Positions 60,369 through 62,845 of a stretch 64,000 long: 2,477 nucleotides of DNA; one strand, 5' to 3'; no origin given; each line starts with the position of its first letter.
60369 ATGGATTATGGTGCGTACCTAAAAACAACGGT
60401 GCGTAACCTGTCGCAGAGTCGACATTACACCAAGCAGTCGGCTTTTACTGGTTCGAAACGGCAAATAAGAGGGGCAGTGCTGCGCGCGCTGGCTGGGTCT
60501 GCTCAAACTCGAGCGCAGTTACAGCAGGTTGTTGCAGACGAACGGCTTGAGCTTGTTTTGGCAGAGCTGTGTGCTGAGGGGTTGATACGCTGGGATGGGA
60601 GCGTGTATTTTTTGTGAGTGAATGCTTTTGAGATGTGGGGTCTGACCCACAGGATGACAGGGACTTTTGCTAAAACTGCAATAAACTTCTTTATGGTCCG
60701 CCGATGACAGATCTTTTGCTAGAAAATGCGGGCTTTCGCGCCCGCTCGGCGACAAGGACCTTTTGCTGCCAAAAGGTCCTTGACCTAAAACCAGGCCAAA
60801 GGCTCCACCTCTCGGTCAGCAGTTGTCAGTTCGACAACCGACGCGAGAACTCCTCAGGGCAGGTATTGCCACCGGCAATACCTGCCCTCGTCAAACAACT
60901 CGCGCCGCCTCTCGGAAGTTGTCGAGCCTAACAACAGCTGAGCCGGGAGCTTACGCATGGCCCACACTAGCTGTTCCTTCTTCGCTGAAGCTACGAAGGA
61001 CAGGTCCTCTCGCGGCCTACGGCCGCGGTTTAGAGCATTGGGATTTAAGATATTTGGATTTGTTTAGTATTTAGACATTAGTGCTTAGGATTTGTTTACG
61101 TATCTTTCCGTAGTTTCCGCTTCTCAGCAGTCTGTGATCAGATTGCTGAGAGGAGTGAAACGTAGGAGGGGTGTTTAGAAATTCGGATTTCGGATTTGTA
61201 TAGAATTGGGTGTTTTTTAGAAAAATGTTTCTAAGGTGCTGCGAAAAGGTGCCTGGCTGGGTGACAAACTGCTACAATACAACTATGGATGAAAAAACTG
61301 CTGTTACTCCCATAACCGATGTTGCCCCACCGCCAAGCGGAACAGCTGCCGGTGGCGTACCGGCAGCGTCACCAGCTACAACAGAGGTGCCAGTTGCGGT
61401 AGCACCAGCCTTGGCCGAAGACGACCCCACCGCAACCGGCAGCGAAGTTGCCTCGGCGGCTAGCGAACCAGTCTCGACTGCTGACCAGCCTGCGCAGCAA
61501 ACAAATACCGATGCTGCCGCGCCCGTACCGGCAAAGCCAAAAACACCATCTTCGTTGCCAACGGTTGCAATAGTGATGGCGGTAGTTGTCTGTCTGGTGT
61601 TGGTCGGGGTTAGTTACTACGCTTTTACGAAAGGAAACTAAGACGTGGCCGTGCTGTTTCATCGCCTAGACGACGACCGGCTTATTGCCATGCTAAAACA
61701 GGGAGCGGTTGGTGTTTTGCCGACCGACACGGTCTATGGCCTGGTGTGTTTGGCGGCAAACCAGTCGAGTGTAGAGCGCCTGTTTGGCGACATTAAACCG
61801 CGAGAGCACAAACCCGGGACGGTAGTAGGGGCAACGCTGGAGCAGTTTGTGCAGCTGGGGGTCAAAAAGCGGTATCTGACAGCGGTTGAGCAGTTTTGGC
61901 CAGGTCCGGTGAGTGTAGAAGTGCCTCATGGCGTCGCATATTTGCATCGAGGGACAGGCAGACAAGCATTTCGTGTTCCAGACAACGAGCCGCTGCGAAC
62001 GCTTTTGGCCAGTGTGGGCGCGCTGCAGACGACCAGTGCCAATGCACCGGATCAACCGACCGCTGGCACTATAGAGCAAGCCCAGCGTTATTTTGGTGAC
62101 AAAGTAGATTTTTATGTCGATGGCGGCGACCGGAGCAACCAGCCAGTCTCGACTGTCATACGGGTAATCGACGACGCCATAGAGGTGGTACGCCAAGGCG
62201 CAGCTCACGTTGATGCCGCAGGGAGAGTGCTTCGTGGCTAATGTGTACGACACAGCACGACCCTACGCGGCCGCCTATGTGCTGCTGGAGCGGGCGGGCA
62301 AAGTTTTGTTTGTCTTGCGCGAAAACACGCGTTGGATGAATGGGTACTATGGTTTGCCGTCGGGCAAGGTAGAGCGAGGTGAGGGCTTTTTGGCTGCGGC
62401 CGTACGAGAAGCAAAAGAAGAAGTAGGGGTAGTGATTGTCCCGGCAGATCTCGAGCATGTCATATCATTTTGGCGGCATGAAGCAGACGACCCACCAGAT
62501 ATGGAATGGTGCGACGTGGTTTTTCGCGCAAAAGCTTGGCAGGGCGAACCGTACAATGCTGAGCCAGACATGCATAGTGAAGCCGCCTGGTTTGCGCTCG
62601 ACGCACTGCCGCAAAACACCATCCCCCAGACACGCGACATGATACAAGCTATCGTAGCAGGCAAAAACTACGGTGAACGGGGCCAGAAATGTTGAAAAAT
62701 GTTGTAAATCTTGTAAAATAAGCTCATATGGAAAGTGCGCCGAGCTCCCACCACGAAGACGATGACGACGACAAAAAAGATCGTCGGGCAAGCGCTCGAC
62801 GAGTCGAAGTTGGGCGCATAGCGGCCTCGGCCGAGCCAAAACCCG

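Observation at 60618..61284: ~650-bp gene-free region saturated with perfect hairpins, three families of direct repeats and iteron-like GGATTT motifs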

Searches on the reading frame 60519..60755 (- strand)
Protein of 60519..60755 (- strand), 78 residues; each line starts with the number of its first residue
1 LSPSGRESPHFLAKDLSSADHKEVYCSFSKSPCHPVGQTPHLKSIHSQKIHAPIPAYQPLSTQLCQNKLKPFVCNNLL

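Call 65: search_protein_families(library=padloc, proteins=[window:60519-60755:-], max_evalue=0.1)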
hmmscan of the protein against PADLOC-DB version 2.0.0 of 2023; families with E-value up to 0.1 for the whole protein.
window:60519-60755:- (78 aa): 0 families

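Call 66: search_protein_families(library=phrogs, proteins=[window:60519-60755:-], max_evalue=0.1)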
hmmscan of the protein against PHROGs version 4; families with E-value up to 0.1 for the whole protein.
window:60519-60755:- (78 aa): 0 families

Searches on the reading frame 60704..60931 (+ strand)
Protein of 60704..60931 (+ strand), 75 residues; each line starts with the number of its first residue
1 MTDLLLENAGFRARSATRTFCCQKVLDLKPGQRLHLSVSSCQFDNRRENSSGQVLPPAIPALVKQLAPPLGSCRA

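Call 8: search_protein_families(library=pfam, proteins=[window:60704-60931:+], max_evalue=0.01)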
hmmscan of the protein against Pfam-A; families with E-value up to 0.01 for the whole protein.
window:60704-60931:+ (75 aa): 0 families

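Call 65: search_protein_families(library=padloc, proteins=[window:60704-60931:+], max_evalue=0.1)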
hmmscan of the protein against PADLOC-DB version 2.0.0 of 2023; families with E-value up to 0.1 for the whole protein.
window:60704-60931:+ (75 aa): 0 families

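Call 66: search_protein_families(library=phrogs, proteins=[window:60704-60931:+], max_evalue=0.1)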
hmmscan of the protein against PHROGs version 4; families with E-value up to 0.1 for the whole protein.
window:60704-60931:+ (75 aa): 0 families

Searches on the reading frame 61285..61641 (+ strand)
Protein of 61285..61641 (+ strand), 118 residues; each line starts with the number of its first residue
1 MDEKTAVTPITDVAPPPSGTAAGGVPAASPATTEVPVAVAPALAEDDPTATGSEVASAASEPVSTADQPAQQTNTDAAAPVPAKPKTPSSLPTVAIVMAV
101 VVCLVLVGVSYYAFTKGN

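Call 8: search_protein_families(library=pfam, proteins=[window:61285-61641:+], max_evalue=0.01)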
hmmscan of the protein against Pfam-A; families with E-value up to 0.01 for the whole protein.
window:61285-61641:+ (118 aa): 0 families

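Call 48: find_encoding_contigs(protein=window:61285-61641:+, flank=3000, max_places=10)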
Protein window:61285-61641:+ (118 aa): 5 contigs read that carry it; 5 places shown.
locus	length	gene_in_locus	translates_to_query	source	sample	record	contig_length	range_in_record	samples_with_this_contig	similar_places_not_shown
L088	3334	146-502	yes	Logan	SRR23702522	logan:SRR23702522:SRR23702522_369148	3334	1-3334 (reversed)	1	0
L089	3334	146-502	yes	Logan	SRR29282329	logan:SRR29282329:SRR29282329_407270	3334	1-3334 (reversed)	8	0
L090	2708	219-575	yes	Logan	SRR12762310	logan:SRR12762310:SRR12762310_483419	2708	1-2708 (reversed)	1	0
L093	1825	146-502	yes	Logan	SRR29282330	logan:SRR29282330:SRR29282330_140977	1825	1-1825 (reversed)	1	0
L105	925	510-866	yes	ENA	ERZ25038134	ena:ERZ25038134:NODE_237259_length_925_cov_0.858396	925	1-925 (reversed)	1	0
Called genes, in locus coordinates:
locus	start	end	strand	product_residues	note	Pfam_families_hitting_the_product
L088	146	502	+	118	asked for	-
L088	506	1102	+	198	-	PF01300:Sua5_yciO_yrdC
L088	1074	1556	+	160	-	PF00293:NUDIX, PF14815:NUDIX_4 (faint)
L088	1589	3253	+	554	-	-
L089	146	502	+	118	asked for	-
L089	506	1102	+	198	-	PF01300:Sua5_yciO_yrdC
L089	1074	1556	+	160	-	PF00293:NUDIX, PF14815:NUDIX_4 (faint)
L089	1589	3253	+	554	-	-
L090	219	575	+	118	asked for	-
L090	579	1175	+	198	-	PF01300:Sua5_yciO_yrdC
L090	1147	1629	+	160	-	PF00293:NUDIX, PF14815:NUDIX_4 (faint)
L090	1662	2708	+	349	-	?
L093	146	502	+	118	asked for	-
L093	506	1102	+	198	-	PF01300:Sua5_yciO_yrdC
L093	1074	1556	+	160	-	PF00293:NUDIX, PF14815:NUDIX_4 (faint)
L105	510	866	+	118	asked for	-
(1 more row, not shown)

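Call 65: search_protein_families(library=padloc, proteins=[window:61285-61641:+], max_evalue=0.1)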
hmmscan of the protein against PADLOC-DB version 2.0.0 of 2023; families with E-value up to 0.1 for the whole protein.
window:61285-61641:+ (118 aa): 2 families
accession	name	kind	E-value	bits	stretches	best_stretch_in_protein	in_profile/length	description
PDLC04039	PD-T4-6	-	0.00077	16.6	1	4-116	292-407/458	-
PDLC04050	PD-T4-6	-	0.015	12.2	1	32-116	375-458/480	-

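Call 66: search_protein_families(library=phrogs, proteins=[window:61285-61641:+], max_evalue=0.1)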
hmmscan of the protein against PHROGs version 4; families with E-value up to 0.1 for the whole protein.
window:61285-61641:+ (118 aa): 1 family
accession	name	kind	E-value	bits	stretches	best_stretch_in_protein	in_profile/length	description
phrog_13107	-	unknown function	0.081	15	1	68-112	24-68/76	-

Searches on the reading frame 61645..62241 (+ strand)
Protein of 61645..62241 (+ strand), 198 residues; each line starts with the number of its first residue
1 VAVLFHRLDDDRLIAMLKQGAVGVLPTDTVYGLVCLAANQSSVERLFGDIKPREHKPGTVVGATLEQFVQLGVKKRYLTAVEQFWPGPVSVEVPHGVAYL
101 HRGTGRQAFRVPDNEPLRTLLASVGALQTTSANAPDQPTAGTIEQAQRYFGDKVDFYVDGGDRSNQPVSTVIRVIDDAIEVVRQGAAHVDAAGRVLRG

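Call 8: search_protein_families(library=pfam, proteins=[window:61645-62241:+], max_evalue=0.01)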
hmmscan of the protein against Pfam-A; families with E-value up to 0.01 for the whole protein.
window:61645-62241:+ (198 aa): 1 family
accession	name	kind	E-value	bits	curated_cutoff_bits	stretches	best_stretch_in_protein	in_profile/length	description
PF01300.24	Sua5_yciO_yrdC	-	8.1e-38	130.1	25.1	1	16-185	2-178/178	Telomere recombination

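Call 40: find_encoding_contigs(protein=window:61645-62241:+, flank=4000, max_places=10)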
Protein window:61645-62241:+ (198 aa): 10 contigs read that carry it; 10 places shown.
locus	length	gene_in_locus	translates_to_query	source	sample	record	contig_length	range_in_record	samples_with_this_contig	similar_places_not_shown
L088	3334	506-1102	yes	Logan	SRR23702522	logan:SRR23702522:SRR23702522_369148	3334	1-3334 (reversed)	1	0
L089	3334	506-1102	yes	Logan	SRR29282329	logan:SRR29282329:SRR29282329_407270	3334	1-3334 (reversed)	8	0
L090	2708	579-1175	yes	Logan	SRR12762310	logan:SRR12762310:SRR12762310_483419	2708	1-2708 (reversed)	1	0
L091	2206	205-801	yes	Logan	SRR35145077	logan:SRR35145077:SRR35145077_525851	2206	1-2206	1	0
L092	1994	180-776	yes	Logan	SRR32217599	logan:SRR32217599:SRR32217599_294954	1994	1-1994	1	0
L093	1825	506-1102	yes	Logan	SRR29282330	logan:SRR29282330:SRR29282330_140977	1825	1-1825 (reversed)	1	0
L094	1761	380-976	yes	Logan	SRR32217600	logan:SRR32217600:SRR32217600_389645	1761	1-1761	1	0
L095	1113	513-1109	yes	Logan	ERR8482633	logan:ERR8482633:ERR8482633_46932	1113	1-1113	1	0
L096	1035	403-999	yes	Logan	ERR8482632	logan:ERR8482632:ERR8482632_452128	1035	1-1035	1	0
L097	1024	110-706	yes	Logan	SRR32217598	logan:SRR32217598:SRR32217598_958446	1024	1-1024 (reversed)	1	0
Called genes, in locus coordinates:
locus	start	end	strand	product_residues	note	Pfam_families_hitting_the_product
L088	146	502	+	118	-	-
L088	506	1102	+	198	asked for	PF01300:Sua5_yciO_yrdC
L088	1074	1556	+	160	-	PF00293:NUDIX, PF14815:NUDIX_4 (faint)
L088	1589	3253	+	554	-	-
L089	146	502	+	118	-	-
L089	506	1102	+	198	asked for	PF01300:Sua5_yciO_yrdC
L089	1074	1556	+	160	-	PF00293:NUDIX, PF14815:NUDIX_4 (faint)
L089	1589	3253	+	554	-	-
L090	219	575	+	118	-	-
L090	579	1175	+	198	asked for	PF01300:Sua5_yciO_yrdC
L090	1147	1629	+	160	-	PF00293:NUDIX, PF14815:NUDIX_4 (faint)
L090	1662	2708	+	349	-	?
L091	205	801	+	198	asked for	PF01300:Sua5_yciO_yrdC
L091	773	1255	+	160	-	PF00293:NUDIX, PF14815:NUDIX_4 (faint)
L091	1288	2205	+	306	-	?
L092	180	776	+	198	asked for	PF01300:Sua5_yciO_yrdC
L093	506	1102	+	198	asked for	PF01300:Sua5_yciO_yrdC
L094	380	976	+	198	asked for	PF01300:Sua5_yciO_yrdC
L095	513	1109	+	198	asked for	PF01300:Sua5_yciO_yrdC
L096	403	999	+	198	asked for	PF01300:Sua5_yciO_yrdC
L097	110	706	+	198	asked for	PF01300:Sua5_yciO_yrdC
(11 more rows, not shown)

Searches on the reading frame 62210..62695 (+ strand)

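Call 8: search_protein_families(library=pfam, proteins=[window:62210-62695:+], max_evalue=0.01)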
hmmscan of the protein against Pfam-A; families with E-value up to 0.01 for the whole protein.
window:62210-62695:+ (161 aa): 2 families
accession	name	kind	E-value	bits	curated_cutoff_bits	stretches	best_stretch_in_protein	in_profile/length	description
PF00293.34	NUDIX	-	9.8e-21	74.6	21.1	1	18-146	3-132/134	NUDIX domain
PF14815.12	NUDIX_4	-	5.5e-06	26.6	35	1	23-86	2-66/113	NUDIX domain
